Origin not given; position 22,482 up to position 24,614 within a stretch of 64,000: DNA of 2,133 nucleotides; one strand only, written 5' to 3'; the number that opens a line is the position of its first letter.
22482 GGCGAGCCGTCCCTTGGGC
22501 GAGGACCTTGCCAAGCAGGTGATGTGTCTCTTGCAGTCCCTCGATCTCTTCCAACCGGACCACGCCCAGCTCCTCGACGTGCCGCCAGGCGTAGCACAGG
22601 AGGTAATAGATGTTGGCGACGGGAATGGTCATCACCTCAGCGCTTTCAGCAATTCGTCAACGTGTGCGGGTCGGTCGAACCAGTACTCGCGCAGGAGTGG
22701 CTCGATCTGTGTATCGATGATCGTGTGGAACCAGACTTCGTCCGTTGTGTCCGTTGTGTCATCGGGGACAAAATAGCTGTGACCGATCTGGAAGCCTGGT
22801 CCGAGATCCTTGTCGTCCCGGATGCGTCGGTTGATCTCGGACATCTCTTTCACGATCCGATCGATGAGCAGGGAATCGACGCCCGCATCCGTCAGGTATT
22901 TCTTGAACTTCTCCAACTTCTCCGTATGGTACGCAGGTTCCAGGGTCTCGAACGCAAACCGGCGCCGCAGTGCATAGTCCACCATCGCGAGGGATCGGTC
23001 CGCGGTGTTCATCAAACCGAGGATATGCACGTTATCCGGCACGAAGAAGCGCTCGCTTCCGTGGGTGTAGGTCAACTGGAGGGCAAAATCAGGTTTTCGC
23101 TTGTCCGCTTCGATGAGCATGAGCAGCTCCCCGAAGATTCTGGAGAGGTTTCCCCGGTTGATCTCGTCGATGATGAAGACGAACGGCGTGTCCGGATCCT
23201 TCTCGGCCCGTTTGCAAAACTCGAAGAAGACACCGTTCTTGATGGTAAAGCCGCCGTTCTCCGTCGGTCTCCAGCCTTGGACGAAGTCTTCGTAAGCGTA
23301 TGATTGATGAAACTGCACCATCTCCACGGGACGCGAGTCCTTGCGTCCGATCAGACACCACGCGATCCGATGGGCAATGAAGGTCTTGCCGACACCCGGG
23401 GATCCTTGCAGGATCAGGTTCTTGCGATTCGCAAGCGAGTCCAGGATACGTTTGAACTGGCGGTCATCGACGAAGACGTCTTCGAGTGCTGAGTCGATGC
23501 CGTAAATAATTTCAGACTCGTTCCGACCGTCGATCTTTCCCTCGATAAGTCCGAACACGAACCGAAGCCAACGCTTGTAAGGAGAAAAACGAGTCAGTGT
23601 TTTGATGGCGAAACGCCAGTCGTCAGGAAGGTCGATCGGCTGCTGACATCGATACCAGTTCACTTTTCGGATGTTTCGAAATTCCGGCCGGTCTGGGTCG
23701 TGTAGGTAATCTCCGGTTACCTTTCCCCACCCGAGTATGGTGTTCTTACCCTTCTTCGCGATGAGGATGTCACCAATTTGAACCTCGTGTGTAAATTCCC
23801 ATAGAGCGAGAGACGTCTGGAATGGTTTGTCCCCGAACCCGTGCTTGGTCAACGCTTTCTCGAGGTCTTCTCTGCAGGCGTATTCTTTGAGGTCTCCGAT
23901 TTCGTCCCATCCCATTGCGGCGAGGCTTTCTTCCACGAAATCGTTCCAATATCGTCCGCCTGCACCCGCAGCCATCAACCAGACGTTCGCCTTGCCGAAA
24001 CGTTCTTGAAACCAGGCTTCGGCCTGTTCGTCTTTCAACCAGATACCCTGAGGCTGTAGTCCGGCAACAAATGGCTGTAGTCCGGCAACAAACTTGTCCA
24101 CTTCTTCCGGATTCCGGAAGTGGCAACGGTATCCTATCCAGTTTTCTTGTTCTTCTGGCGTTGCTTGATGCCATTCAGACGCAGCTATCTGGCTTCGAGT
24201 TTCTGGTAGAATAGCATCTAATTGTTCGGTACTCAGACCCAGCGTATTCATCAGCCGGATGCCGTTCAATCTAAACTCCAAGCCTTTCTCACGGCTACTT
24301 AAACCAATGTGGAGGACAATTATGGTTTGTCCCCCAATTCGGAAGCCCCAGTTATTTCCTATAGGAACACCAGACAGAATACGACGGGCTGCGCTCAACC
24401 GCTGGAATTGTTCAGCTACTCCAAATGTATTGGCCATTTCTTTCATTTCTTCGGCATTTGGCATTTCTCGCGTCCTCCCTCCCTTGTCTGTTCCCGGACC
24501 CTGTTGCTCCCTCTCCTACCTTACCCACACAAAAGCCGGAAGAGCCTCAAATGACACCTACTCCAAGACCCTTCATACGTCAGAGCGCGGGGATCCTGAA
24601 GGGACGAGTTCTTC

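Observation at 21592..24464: Low-GC McrBC restriction island with an EVE/PUA-like McrB reader domain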

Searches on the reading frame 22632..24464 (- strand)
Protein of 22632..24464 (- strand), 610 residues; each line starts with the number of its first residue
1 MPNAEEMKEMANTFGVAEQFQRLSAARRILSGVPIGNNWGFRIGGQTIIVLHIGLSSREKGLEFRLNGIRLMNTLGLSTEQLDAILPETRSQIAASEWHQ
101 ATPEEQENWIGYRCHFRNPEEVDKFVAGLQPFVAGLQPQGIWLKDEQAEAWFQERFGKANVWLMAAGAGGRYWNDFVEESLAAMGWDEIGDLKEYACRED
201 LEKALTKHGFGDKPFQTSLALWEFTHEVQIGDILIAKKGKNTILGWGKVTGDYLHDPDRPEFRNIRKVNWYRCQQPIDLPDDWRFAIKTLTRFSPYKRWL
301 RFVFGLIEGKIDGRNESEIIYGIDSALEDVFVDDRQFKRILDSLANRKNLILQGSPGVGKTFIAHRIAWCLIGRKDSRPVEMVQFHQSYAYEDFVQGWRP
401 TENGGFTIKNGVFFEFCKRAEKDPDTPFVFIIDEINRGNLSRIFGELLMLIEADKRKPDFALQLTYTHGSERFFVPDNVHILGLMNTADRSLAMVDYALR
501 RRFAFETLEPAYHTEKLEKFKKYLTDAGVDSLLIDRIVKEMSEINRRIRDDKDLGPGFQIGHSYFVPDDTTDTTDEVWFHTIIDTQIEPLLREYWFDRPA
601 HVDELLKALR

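Call 3: search_protein_families(library=pfam, proteins=[window:22632-24464:-], max_evalue=1)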
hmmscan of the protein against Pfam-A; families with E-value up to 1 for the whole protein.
window:22632-24464:- (610 aa): 12 families
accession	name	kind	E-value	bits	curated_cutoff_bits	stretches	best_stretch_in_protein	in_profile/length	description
PF07728.20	AAA_5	-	3.7e-23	82.5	22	1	349-503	1-139/139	AAA domain (dynein-related subfamily)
PF20720.3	nSTAND3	-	1.6e-06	28.4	27.2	1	331-382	1-51/155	Novel STAND NTPase 3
PF00004.35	AAA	-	0.00014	22.8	21.2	1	351-505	2-125/131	ATPase family associated with various cellular activities (AAA)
PF24883.2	NPHP3_N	-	0.00057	20.6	24.8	1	331-371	6-46/164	Nephrocystin 3, N-terminal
PF01078.27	Mg_chelatase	-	0.0012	18.7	20.3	1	342-386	17-61/207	Magnesium chelatase, subunit ChlI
PF01695.23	IstB_IS21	-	0.0017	18.3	24.1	1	335-369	78-114/238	IstB-like ATP binding protein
PF13245.12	AAA_19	-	0.0026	18.4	25.1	1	340-386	4-50/134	AAA domain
PF04851.21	ResIII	-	0.045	14.1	22.5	1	338-376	13-52/164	Type III restriction enzyme, res subunit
PF05729.18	NACHT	-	0.08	13.2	26.7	1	350-375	3-28/167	NACHT domain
PF13191.12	AAA_16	-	0.12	13.3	32.6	1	339-368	14-45/167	AAA ATPase domain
PF20030.5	bpMoxR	-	0.22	11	27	1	330-374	13-58/205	MoxR domain in the MoxR-vWA-beta-propeller ternary systems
PF24389.1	ORC-CDC6-like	-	0.23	10.6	27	1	329-363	18-48/571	ORC-CDC6-like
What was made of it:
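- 22635..23504 (-): McrB AAA+ GTPase motor (aa 321-610): Walker A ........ at 23382-23405, Walker B FIIDEIN at 23157-23177, NxxD signature MNTAD at 22998-23012. Pfam AAA_5 E 4e-23 (call 3).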

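Call 4: search_protein_families(library=padloc, proteins=[window:22632-24464:-], max_evalue=0.1)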
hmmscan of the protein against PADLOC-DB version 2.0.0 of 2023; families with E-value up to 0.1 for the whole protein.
window:22632-24464:- (610 aa): 19 families
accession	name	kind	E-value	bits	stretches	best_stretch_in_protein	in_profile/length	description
PDLC03448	REase_II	-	4.6e-18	62.7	2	425-558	624-775/857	Type II restriction enzyme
PDLC04815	PDC-S02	-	1.1e-16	59.1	1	161-274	3-120/346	-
PDLC03547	REase_II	-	1.7e-16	57.9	1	340-532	257-467/585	Type II restriction enzyme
PDLC04819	PDC-S02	-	3.4e-16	57.4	1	160-272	4-121/334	-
PDLC04806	PDC-S02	-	1e-08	32.8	1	160-272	3-122/324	-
PDLC05079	PDC-S73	-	6.5e-06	23.2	1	306-369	152-213/752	-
PDLC04140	mad8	-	4.4e-05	21.1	1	337-401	17-70/314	mads_8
PDLC04824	PDC-S02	-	7.7e-05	20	1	220-272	72-122/308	-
PDLC04547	PDC-M26A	-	0.002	14.7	1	350-490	335-465/724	-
PDLC03859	LmuB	-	0.0025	15.1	1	348-446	25-124/611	-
PDLC02196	IetA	-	0.0051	14.3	1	344-369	119-144/374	-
PDLC04232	IetA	-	0.015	12.7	1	343-370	112-139/330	-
PDLC04799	PDC-S02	-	0.017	12.3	1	221-273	73-123/308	-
PDLC02729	PbeC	-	0.019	11.4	1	346-385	29-68/668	PbeC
PDLC02726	PbeC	-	0.026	11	1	345-388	25-68/637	PbeC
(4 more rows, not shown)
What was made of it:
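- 23535..24032 (-): EVE/YTH-like PUA-fold domain (aa ~145-310), Pfam DUF8426 (PF28530); the probable modified-base reader. PADLOC PDC-S02 profiles hit aa 160-274 at E 1e-16 (call 4).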

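Call 7: search_protein_families(library=ncbifam, proteins=[window:22632-24464:-], max_evalue=0.1)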
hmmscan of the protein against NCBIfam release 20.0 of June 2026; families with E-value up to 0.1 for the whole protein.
window:22632-24464:- (610 aa): 10 families
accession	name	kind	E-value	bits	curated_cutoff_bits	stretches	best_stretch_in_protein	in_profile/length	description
NF008457.0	PRK11331.1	equivalog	4.5e-90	302.5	637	1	320-601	167-447/459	5-methylcytosine-specific restriction enzyme subunit McrB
NF005304.0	PRK06835.1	equivalog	0.00013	21.2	215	1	345-375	181-211/330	ATP-binding protein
NF038214.1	IS21_help_AAA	equivalog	0.0011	18.7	200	1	344-371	87-114/232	IS21-like element helper ATPase IstB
NF005992.0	PRK08116.1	subfamily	0.01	15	189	1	347-386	112-151/269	hypothetical protein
NF007365.0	PRK09862.1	equivalog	0.014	14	530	1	320-371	183-234/506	YifB family Mg chelatase-like AAA ATPase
TIGR00368.1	TIGR00368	hypoth_equivalog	0.015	13.9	362.4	1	317-372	181-236/499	YifB family Mg chelatase-like AAA ATPase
NF053860.1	DS41_1_antiphage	equivalog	0.033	13.2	370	1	326-367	18-59/448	anti-phage protein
TIGR03689.1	pup_AAA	equivalog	0.06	12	504.75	1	322-375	193-244/512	proteasome ATPase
TIGR00764.1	lon_rel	equivalog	0.062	11.9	516.6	1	329-370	19-60/608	ATP-dependent protease LonB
TIGR00390.1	hslU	equivalog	0.097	11.6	362.45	0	346-368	46-68/441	ATP-dependent protease ATPase subunit HslU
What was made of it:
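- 22635..23504 (-): NCBIfam McrB 302 bits over aa 320-601 (call 7).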

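Call 8: search_solved_structures(query=window:22632-24464:-, max_evalue=1, show_alignments=2)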
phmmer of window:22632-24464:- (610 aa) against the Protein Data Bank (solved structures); distinct sequences matched with E-value up to 1: 28.
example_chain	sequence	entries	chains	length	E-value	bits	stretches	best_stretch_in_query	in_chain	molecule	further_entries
6ut6_A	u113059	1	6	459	2.4e-88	300.2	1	269-600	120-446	5-methylcytosine-specific restriction enzyme B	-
7vsr_A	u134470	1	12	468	2.5e-88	300.1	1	269-600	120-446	5-methylcytosine-specific restriction enzyme B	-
6hz4_A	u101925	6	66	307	1.1e-87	298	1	321-600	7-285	5-methylcytosine-specific restriction enzyme B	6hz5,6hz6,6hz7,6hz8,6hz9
6ut3_A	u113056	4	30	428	8.7e-39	136.5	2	425-597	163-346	GTPase subunit of restriction endonuclease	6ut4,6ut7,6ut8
6ut5_A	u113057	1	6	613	2.9e-38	134.8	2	425-597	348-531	GTPase subunit of restriction endonuclease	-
6em9_A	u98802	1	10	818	0.00023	22.8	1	321-374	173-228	ATP-dependent Clp protease ATP-binding subunit ClpC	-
6em8_A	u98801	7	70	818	0.00024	22.7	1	321-374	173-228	ATP-dependent Clp protease ATP-binding subunit ClpC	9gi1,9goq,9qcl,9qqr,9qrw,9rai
9if4_A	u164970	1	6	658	0.0024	19.4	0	323-373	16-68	ATP-dependent Clp protease ATP-binding subunit ClpC1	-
6emw_E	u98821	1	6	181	0.0027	19.3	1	321-374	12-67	ATP-dependent Clp protease ATP-binding subunit ClpC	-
8a8u_A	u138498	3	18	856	0.0048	18.4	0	323-373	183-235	ATP-dependent Clp protease ATP-binding subunit ClpC1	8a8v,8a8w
3j3t_A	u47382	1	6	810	0.0069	17.9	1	325-373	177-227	Negative regulator of genetic competence ClpC/MecB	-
8ycx_A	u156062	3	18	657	0.0081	17.7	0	323-373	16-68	ATP-dependent Clp protease ATP-binding subunit ClpC1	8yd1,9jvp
29hb_b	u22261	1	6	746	0.0092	17.5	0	328-372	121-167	ATP-dependent Clp protease, ATP-binding subunit ClpE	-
3j3s_A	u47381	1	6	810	0.02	16.4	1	325-373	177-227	Negative regulator of genetic competence ClpC/MecB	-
3j3r_A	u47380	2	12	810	0.02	16.4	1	325-373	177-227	Negative regulator of genetic competence ClpC/MecB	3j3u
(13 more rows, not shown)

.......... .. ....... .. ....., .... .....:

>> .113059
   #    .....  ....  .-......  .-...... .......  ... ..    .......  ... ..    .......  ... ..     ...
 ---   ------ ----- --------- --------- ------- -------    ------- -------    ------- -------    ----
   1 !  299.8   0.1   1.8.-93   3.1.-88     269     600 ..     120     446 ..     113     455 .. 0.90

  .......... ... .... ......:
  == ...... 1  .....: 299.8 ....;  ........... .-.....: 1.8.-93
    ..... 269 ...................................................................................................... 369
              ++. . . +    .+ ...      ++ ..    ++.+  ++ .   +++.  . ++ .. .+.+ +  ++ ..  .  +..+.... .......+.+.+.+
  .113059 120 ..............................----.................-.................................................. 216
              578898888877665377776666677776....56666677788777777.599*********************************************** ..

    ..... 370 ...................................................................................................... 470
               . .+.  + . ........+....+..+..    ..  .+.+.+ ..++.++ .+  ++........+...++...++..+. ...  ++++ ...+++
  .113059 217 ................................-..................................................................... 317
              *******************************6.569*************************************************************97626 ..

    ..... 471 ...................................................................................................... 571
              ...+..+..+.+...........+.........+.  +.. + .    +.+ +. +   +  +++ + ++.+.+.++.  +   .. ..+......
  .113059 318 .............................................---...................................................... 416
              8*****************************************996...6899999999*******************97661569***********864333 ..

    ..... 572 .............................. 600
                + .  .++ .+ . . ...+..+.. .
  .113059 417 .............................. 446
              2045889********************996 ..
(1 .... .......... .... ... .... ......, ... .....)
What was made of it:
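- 22635..23504 (-): PDB 6ut6, 7vsr and 6hz4 (E. coli McrB) E ~1e-88 (call 8).
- On McrBC Type IV restriction system: PDB E. coli McrB E 2e-88 (call 8).
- Checked: Residues 320-601 match McrB (NCBIfam 302 bits, call 7; PDB 6ut6 E 2e-88, call 8).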

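Call 50: find_related_loci(query=window:22632-24464:-, collection=genome_contigs, flank=8000)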
Query window:22632-24464:- (610 aa) in genome_contigs; peptide patterns used: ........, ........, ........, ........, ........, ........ (x = any residue, [..] = any of these).
336 stretches matched a pattern; 113 encode a relative of the query (tblastn E <= 1e-3); the best 80 are kept; 80 distinct loci.
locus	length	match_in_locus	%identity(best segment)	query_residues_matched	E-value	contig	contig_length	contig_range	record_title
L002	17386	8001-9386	67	145-610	0e+0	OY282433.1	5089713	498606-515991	MAG: uncultured Gammaproteobacteria bacterium genome assembly, chromosome: 1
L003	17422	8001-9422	65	145-610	0e+0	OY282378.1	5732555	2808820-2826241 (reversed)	MAG: uncultured Gammaproteobacteria bacterium genome assembly, chromosome: 1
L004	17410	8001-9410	64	146-610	0e+0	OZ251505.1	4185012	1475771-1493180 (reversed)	MAG: uncultured Candidatus Binatia bacterium isolate 3702f2bb-6743-416a-8e02-efa82259b27a genome assembly, chromosome: 1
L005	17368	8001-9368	65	149-609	0e+0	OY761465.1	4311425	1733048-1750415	MAG: Candidatus Binatia bacterium isolate d3e24e22-6b5b-4867-8422-75782eed2520 genome assembly, chromosome: 1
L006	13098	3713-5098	61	149-610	0e+0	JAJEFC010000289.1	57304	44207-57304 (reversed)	MAG: Vicinamibacteria bacterium isolate p16x34bins.66 k141_670871, whole genome shotgun sequence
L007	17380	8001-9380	62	146-610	0e+0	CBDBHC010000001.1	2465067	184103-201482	MAG: Bryobacterales bacterium isolate 1879262c-0ee7-4b49-84d6-feef911fed4d genome assembly, contig: contig_1, whole geno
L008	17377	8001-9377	63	145-610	0e+0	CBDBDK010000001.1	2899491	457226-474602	MAG: uncultured Candidatus Binatia bacterium isolate 2c216906-a703-41c5-82d5-ef5894461506 genome assembly, contig: conti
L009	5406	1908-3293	59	146-610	0e+0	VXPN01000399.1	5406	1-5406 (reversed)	MAG: Boseongicola sp. SB0662_bin_57 NODE_9653_length_5406_cov_52.730705, whole genome shotgun sequence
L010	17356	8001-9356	63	149-606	0e+0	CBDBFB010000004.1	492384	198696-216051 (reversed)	MAG: uncultured Candidatus Binatia bacterium isolate 1f458a18-970d-4e2d-a946-a0f588cd1ee1 genome assembly, contig: conti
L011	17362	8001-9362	61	148-610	5e-180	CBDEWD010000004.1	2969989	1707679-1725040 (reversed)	MAG: Spirochaetia bacterium isolate c5f6e9bc-bcaa-411e-bf86-d1d97e606e4d genome assembly, contig: contig_4, whole genome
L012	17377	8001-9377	55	146-609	8e-167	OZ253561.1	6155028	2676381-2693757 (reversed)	MAG: Spirochaetia bacterium isolate ba2874e9-b452-4f5e-a21f-6ab892bda592 genome assembly, chromosome: 1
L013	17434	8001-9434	55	144-610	3e-166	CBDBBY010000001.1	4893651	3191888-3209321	MAG: Paracoccaceae bacterium isolate 0847bc91-bf19-4a27-ba80-f9676600d36c genome assembly, contig: contig_1, whole genom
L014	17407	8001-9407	49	142-607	7e-151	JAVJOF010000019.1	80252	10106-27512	MAG: Longimicrobiales bacterium isolate A1-SPW-16 k141_27095, whole genome shotgun sequence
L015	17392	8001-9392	67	146-610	0e+0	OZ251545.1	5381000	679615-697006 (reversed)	MAG: Gammaproteobacteria bacterium isolate 804a2bfb-9c7e-4e06-b795-02af6ddb82b1 genome assembly, chromosome: 1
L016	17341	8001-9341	48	162-609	1e-130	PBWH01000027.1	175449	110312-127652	MAG: Gemmatimonadetes bacterium isolate RS821 11480, whole genome shotgun sequence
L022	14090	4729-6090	42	162-609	3e-115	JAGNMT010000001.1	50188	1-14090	MAG: Verrucomicrobiales bacterium isolate Go_SlAct_bin_210 Go_SlAct_2018_length_50188_cov_6.912107, whole genome shotgun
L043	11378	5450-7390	55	121-610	2e-100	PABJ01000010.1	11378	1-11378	MAG: Ectothiorhodospiraceae bacterium isolate NAT122 MHASMcontig_853208, whole genome shotgun sequence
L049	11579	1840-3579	54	162-597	1e-94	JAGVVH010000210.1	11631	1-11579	MAG: Bacteroidetes bacterium isolate WAS_Bin_9 WAS_Bin_9_scaffold_2650, whole genome shotgun sequence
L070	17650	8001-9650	50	162-610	9e-86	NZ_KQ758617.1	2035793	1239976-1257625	Fictibacillus enclensis strain NIO-1003 Scaffold1, whole genome shotgun sequence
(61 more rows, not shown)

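Call 64: search_protein_families(library=pfam, proteins=[L003:7083-9425:+, L005:7155-9380:+, L006:2561-5101:+, L012:7032-9386:+, L014:7002-9407:+, L016:6231-9347:+, L022:3409-6105:+, L043:4238-7393:+, L049:469-3624:+, L070:6645-9665:+], max_evalue=0.001)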
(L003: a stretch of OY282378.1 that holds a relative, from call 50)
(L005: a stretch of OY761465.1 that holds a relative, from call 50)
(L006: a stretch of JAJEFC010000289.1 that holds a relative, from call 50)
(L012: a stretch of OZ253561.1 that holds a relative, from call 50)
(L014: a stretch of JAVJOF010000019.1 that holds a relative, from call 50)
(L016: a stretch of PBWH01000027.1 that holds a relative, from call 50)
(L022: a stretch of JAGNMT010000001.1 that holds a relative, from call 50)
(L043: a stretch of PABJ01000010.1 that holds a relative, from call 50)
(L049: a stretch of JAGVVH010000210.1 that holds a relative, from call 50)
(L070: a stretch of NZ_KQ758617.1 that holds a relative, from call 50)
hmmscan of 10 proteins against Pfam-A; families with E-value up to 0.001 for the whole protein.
L003:7083-9425:+ (781 aa): 4 families
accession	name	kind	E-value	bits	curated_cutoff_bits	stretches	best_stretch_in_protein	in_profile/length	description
PF07728.20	AAA_5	-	2.8e-23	82.9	22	1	522-676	1-139/139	AAA domain (dynein-related subfamily)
PF00004.35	AAA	-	4.7e-05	24.3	21.2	1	523-679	1-126/131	ATPase family associated with various cellular activities (AAA)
PF20720.3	nSTAND3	-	5.9e-05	23.3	27.2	1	504-555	1-51/155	Novel STAND NTPase 3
PF01078.27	Mg_chelatase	-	0.00046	20.1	20.3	1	517-559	19-61/207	Magnesium chelatase, subunit ChlI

L005:7155-9380:+ (742 aa): 4 families
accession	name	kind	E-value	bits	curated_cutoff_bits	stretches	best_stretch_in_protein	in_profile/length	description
PF07728.20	AAA_5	-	1.1e-22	81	22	1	484-638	1-139/139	AAA domain (dynein-related subfamily)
PF00004.35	AAA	-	6.2e-05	23.9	21.2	1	485-622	1-110/131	ATPase family associated with various cellular activities (AAA)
PF20720.3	nSTAND3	-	7.2e-05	23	27.2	1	466-510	1-44/155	Novel STAND NTPase 3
PF01078.27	Mg_chelatase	-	0.00068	19.5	20.3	0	480-521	20-61/207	Magnesium chelatase, subunit ChlI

L006:2561-5101:+ (847 aa): 5 families
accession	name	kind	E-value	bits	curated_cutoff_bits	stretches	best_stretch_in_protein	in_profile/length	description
PF07728.20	AAA_5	-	3.5e-23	82.6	22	1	588-742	1-139/139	AAA domain (dynein-related subfamily)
PF20720.3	nSTAND3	-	3.7e-06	27.1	27.2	1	570-614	1-45/155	Novel STAND NTPase 3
PF01078.27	Mg_chelatase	-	4.6e-05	23.4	20.3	1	582-625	18-61/207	Magnesium chelatase, subunit ChlI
PF01695.23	IstB_IS21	-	0.00034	20.6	24.1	1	580-608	86-114/238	IstB-like ATP binding protein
PF00004.35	AAA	-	0.00059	20.7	21.2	0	589-746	1-127/131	ATPase family associated with various cellular activities (AAA)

L012:7032-9386:+ (785 aa): 5 families
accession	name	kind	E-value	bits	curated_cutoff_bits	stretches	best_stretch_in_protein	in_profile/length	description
PF07728.20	AAA_5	-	5.7e-25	88.4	22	1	526-680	1-139/139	AAA domain (dynein-related subfamily)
PF00004.35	AAA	-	1e-05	26.4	21.2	1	527-682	1-125/131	ATPase family associated with various cellular activities (AAA)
PF01078.27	Mg_chelatase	-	0.00055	19.8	20.3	1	525-563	23-61/207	Magnesium chelatase, subunit ChlI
PF20720.3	nSTAND3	-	0.00068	19.8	27.2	0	508-559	1-53/155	Novel STAND NTPase 3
PF13191.12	AAA_16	-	0.0009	20.2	32.6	0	512-545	10-45/167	AAA ATPase domain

L014:7002-9407:+ (802 aa): 7 families
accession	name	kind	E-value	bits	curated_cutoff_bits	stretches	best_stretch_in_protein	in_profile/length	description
PF07728.20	AAA_5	-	3.3e-25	89.1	22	1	543-696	1-139/139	AAA domain (dynein-related subfamily)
PF20720.3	nSTAND3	-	3.8e-08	33.6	27.2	1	526-631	2-100/155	Novel STAND NTPase 3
PF00004.35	AAA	-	2.2e-05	25.3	21.2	1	544-696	1-123/131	ATPase family associated with various cellular activities (AAA)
PF01695.23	IstB_IS21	-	0.00015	21.8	24.1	1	535-565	86-116/238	IstB-like ATP binding protein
PF13191.12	AAA_16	-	0.00027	21.9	32.6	0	537-569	15-52/167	AAA ATPase domain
PF13401.12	AAA_22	-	0.00053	20.7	27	0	540-630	4-94/130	AAA domain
PF01078.27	Mg_chelatase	-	0.00063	19.6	20.3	0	541-580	22-61/207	Magnesium chelatase, subunit ChlI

L016:6231-9347:+ (1039 aa): 4 families
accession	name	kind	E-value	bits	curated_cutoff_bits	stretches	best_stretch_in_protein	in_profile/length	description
PF07728.20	AAA_5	-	4.5e-25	88.7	22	1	780-934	1-139/139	AAA domain (dynein-related subfamily)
PF20720.3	nSTAND3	-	2.7e-06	27.6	27.2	1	762-829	1-61/155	Novel STAND NTPase 3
PF01878.24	EVE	-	3.8e-06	27.4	23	1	22-156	2-143/145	EVE domain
PF01078.27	Mg_chelatase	-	0.00042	20.2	20.3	1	775-819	19-63/207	Magnesium chelatase, subunit ChlI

L022:3409-6105:+ (899 aa): 4 families
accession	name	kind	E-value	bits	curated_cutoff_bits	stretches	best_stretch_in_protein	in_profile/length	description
PF07728.20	AAA_5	-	3.7e-24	85.8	22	1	641-791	1-139/139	AAA domain (dynein-related subfamily)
PF20720.3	nSTAND3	-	2.2e-05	24.6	27.2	1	623-665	1-43/155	Novel STAND NTPase 3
PF13401.12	AAA_22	-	0.0006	20.6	27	0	638-742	4-107/130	AAA domain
PF01695.23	IstB_IS21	-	0.00063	19.7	24.1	1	634-672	87-123/238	IstB-like ATP binding protein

L043:4238-7393:+ (1052 aa): 6 families
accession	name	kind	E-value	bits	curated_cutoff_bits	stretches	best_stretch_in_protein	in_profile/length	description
PF07728.20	AAA_5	-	4.5e-25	88.7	22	1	790-945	1-139/139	AAA domain (dynein-related subfamily)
PF01878.24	EVE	-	1.5e-07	31.9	23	1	618-744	2-143/145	EVE domain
PF20720.3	nSTAND3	-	8.9e-07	29.2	27.2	1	774-826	3-51/155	Novel STAND NTPase 3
PF00004.35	AAA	-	8.5e-05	23.4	21.2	1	791-946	1-124/131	ATPase family associated with various cellular activities (AAA)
PF13401.12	AAA_22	-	9.1e-05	23.2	27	1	789-888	6-104/130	AAA domain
PF01078.27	Mg_chelatase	-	0.00033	20.6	20.3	1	789-827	23-61/207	Magnesium chelatase, subunit ChlI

L049:469-3624:+ (1052 aa): 6 families
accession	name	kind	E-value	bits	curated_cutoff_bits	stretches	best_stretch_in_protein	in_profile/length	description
PF07728.20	AAA_5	-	5.1e-26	91.8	22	1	793-948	1-139/139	AAA domain (dynein-related subfamily)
PF01878.24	EVE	-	4e-08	33.8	23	1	623-752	1-144/145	EVE domain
PF01078.27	Mg_chelatase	-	9.3e-06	25.6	20.3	1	792-830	23-61/207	Magnesium chelatase, subunit ChlI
PF20720.3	nSTAND3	-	9.7e-05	22.5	27.2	1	777-817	3-43/155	Novel STAND NTPase 3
PF01695.23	IstB_IS21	-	0.00013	21.9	24.1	1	777-813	76-114/238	IstB-like ATP binding protein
PF13401.12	AAA_22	-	0.00075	20.3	27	0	790-842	4-54/130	AAA domain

L070:6645-9665:+ (1007 aa): 6 families
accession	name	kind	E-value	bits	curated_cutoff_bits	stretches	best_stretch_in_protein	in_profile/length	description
PF07728.20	AAA_5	-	3.9e-23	82.4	22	1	751-900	1-139/139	AAA domain (dynein-related subfamily)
PF20720.3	nSTAND3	-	6.4e-06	26.4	27.2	1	733-778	1-44/155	Novel STAND NTPase 3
PF01695.23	IstB_IS21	-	4.1e-05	23.6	24.1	1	719-772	63-115/238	IstB-like ATP binding protein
PF01078.27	Mg_chelatase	-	0.00045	20.1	20.3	0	749-788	22-61/207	Magnesium chelatase, subunit ChlI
PF13173.12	AAA_14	-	0.00075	19.9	27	0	749-861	2-94/129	AAA domain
PF13086.12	AAA_11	-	0.00081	19.7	27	0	735-773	3-41/257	AAA domain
